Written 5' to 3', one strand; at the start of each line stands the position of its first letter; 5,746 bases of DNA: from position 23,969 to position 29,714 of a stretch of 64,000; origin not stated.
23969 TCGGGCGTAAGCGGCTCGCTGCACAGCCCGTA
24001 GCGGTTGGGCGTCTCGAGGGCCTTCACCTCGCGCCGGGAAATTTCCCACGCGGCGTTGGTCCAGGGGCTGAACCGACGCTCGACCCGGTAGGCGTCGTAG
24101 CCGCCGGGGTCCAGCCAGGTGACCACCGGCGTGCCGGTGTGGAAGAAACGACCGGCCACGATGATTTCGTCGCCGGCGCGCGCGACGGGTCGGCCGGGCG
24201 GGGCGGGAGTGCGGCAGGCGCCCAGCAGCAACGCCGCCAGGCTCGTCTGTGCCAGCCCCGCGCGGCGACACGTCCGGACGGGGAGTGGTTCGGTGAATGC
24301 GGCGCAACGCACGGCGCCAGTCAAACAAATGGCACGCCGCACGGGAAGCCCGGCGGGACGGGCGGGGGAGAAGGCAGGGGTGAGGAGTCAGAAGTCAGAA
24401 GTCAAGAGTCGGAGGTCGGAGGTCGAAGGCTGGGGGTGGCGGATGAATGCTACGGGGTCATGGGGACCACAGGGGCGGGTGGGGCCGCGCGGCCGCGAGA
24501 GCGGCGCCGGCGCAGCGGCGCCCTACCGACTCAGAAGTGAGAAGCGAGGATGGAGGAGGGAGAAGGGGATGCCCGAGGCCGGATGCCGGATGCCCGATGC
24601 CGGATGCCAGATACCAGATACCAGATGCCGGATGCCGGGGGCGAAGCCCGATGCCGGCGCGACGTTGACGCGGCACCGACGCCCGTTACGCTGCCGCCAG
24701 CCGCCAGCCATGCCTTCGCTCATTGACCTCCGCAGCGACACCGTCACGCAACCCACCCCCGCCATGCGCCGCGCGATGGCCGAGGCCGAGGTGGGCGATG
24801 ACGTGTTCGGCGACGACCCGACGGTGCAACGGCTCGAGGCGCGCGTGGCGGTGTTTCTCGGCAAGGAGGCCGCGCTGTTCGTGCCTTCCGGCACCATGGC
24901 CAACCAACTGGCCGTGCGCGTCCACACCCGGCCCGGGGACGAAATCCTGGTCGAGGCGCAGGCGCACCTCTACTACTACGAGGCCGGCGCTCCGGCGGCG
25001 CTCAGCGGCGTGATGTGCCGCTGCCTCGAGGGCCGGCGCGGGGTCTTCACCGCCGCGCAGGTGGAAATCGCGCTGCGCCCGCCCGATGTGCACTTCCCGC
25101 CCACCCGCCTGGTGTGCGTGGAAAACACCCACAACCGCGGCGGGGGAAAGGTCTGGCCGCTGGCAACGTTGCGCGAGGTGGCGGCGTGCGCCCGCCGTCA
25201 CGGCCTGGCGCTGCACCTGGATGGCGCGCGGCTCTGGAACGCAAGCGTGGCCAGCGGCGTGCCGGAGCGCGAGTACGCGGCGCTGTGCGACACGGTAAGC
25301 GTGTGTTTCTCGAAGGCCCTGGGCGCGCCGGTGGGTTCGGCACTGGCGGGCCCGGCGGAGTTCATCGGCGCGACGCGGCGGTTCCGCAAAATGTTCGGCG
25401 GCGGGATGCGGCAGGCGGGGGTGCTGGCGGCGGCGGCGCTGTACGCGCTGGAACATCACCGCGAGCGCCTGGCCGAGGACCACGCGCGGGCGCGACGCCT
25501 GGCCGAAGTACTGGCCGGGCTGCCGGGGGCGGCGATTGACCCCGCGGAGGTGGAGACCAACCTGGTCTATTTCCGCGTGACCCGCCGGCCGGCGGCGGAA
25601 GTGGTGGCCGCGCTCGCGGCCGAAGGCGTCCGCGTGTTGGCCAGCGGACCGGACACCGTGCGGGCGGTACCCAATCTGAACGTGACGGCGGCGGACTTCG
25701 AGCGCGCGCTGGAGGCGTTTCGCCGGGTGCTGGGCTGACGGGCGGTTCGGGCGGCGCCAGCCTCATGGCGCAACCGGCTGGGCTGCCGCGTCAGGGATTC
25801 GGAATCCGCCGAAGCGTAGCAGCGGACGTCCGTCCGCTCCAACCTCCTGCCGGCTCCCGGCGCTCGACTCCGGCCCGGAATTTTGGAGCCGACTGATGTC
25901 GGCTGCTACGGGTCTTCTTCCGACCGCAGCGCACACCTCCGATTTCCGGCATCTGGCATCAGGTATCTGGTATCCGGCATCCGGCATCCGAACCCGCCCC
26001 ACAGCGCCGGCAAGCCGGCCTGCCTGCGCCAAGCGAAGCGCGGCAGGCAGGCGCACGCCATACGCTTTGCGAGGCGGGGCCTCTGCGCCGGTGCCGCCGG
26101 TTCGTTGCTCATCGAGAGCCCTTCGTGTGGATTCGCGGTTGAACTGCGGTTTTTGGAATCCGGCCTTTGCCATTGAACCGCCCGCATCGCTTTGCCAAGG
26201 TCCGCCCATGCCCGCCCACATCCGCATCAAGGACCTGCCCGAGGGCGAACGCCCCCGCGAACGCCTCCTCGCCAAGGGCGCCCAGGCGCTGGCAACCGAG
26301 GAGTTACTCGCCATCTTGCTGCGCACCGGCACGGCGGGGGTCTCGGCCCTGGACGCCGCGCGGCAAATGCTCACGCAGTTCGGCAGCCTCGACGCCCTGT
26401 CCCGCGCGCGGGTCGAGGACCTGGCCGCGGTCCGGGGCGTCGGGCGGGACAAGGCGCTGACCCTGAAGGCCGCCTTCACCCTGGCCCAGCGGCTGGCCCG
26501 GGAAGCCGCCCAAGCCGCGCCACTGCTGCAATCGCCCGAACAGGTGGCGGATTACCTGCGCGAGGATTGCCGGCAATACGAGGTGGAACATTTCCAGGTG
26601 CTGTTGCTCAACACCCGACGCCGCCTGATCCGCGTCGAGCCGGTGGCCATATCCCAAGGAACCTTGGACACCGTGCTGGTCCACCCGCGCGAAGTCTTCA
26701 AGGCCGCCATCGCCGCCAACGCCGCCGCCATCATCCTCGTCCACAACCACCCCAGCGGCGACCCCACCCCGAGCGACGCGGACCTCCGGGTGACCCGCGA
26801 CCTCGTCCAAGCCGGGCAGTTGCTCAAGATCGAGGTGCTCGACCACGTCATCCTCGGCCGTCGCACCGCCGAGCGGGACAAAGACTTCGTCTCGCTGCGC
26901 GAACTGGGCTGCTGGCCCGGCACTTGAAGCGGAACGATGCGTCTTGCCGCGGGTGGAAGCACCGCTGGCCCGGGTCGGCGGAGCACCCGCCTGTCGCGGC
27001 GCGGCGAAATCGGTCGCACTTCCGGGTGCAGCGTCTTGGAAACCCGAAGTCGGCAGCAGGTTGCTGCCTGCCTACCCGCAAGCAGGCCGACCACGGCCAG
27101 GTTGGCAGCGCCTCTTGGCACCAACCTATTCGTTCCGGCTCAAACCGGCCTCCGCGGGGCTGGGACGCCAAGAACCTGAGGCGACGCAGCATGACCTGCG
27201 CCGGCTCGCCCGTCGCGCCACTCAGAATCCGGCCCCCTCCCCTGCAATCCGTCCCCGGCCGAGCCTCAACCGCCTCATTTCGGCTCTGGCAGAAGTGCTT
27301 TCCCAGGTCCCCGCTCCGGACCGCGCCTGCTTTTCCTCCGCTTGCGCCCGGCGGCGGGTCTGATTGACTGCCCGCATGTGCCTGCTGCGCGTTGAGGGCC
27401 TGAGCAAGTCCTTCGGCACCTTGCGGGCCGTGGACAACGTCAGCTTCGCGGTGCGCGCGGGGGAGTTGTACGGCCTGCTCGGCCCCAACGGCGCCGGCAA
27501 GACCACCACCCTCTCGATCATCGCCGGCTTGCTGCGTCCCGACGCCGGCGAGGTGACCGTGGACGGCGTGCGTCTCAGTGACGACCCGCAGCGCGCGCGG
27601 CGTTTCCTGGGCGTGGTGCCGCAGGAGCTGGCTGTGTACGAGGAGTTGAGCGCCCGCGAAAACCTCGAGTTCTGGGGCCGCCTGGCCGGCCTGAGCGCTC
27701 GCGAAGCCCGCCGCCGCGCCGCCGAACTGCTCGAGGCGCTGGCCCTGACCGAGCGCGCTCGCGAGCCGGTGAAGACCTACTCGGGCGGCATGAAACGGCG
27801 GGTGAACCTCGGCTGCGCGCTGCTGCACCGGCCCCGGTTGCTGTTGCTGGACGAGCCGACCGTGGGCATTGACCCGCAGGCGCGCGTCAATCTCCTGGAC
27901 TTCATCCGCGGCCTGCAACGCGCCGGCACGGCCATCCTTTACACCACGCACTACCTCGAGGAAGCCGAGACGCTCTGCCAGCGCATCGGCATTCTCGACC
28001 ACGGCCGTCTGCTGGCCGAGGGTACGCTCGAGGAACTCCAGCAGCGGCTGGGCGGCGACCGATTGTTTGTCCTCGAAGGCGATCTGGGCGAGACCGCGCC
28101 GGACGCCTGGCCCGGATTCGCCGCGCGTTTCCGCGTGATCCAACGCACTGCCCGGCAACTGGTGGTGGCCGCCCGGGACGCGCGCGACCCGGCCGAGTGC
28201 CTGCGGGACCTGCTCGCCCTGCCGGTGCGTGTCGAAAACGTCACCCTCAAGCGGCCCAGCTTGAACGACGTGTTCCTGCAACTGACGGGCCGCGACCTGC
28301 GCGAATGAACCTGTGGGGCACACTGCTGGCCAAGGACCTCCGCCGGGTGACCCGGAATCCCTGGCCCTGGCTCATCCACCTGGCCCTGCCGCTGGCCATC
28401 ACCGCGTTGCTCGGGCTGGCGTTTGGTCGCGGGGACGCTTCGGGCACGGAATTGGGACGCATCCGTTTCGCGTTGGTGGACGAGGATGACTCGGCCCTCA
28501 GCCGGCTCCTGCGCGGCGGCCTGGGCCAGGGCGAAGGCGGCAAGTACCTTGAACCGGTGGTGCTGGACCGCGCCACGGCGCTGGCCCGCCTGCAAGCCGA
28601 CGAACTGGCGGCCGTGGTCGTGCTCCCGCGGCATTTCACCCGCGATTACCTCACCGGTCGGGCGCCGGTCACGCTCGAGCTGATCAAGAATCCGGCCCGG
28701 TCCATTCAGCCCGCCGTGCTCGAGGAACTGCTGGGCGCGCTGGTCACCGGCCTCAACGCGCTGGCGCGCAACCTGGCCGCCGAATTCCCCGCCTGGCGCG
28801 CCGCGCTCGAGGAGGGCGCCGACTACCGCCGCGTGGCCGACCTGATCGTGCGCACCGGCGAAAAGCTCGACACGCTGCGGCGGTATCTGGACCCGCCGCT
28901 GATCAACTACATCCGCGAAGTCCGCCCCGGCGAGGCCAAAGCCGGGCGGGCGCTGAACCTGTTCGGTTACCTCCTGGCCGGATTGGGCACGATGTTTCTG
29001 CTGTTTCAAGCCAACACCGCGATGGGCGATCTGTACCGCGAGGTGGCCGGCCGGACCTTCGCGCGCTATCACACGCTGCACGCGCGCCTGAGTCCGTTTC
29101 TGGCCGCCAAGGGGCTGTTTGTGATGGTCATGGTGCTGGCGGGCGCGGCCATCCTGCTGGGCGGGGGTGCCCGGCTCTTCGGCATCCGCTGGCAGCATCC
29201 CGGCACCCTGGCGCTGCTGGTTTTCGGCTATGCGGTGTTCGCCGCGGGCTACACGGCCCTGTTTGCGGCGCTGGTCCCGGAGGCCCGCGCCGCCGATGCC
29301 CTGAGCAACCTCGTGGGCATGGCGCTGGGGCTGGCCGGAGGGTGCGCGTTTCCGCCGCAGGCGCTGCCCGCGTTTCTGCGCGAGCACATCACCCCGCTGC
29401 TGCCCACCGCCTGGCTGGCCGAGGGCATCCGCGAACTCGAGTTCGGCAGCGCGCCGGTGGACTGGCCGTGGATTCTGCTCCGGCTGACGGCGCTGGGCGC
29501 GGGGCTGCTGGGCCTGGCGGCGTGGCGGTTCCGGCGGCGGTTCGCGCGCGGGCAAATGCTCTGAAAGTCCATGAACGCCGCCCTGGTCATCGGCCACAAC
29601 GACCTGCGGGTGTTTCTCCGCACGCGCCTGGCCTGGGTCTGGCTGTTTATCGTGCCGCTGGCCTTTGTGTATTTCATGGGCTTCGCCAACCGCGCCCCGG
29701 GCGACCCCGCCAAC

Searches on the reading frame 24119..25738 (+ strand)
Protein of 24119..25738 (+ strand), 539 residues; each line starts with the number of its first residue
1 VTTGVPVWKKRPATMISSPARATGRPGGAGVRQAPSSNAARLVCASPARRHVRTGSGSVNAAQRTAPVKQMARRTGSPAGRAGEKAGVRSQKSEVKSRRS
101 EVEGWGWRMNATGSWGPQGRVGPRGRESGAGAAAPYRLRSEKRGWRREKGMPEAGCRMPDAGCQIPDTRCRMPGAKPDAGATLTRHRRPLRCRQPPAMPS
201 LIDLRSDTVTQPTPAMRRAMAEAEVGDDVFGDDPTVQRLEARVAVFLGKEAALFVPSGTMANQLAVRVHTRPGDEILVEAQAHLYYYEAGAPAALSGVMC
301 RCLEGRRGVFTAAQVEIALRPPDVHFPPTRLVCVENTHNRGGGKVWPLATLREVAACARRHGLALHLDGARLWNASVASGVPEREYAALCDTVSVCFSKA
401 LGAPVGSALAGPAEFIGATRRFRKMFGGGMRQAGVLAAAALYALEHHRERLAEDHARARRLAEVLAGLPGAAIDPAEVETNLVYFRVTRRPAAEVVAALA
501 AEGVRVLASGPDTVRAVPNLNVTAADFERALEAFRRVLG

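Call 23: search_protein_families(library=pfam, proteins=[window:24119-25738:+], max_evalue=0.01)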
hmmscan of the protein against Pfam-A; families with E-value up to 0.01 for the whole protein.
window:24119-25738:+ (539 aa): 6 families
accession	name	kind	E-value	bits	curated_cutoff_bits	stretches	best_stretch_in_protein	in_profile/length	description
PF01212.27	Beta_elim_lyase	-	9.7e-109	363.6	27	1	203-486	1-286/288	Beta-eliminating lyase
PF00155.27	Aminotran_1_2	-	1.3e-17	64.4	19.7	1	210-533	17-360/361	Aminotransferase class I and II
PF01041.23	DegT_DnrJ_EryC1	-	2.8e-06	27.2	19.8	1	232-280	22-71/360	DegT/DnrJ/EryC1/StrS aminotransferase family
PF00202.27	Aminotran_3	-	5.4e-05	22.5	30.5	1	490-538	357-403/403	Aminotransferase class-III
PF00266.25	Aminotran_5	-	0.0013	18.3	21.5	0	238-370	47-177/371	Aminotransferase class-V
PF01053.26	Cys_Met_Meta_PP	-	0.0054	15.8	27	1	233-281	51-99/381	Cys/Met metabolism PLP-dependent enzyme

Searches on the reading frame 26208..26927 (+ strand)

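Call 23: search_protein_families(library=pfam, proteins=[window:26208-26927:+], max_evalue=0.01)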
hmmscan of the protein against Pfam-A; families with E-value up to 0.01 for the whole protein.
window:26208-26927:+ (239 aa): 6 families
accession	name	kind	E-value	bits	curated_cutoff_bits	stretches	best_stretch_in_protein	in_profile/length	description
PF04002.20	RadC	-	9.2e-42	142.2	22.1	1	108-233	2-119/121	RadC-like JAB domain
PF20582.4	UPF0758_N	-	1.3e-26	92.9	27.1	1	7-83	1-76/77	UPF0758 N-terminal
PF12826.13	HHH_2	-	1.4e-06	28.8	27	1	50-90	15-55/64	Helix-hairpin-helix motif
PF14464.11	Prok-JAB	-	1.6e-05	25.2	25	1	117-207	9-95/114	Prokaryotic homologs of the JAB domain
PF14520.12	HHH_5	-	7.3e-05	23.6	27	1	51-88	15-53/57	Helix-hairpin-helix domain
PF00633.29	HHH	-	0.0019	18.4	24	1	60-83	1-24/30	Helix-hairpin-helix motif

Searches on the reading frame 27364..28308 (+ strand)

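Call 23: search_protein_families(library=pfam, proteins=[window:27364-28308:+], max_evalue=0.01)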
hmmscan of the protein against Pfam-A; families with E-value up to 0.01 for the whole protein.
window:27364-28308:+ (314 aa): 3 families
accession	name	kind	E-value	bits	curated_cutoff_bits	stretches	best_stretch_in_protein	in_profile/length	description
PF00005.33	ABC_tran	-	1.3e-35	123.4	25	1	24-166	2-136/137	ABC transporter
PF13304.12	AAA_21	-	3.4e-13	50.8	27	2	138-196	237-298/304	AAA domain, putative AbiEii toxin, Type IV TA system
PF13732.12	DrrA1-3_C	-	5.7e-09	37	27.4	1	220-307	1-80/81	ATP-binding protein DrrA1-3-like, C-terminal domain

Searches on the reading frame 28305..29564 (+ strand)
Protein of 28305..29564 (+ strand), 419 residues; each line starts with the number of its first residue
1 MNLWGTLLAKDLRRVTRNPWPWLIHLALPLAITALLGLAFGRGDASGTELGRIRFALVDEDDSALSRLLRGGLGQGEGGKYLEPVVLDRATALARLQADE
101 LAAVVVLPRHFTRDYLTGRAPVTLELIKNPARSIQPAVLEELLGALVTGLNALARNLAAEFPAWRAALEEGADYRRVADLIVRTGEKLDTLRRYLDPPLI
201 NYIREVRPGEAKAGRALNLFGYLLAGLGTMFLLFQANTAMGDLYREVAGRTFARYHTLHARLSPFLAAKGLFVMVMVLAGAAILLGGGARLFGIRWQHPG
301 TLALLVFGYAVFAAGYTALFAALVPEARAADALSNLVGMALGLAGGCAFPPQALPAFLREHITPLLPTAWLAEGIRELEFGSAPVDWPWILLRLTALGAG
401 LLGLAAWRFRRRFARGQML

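Call 23: search_protein_families(library=pfam, proteins=[window:28305-29564:+], max_evalue=0.01)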
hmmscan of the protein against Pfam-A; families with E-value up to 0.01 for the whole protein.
window:28305-29564:+ (419 aa): 2 families
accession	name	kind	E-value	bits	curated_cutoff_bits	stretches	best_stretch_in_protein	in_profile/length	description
PF12698.13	ABC2_membrane_3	-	6.5e-20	72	31.6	1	23-404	5-346/347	ABC-2 family transporter protein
PF01061.29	ABC2_membrane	-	5.4e-14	52.7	26.9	1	225-380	52-211/211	ABC-2 type transporter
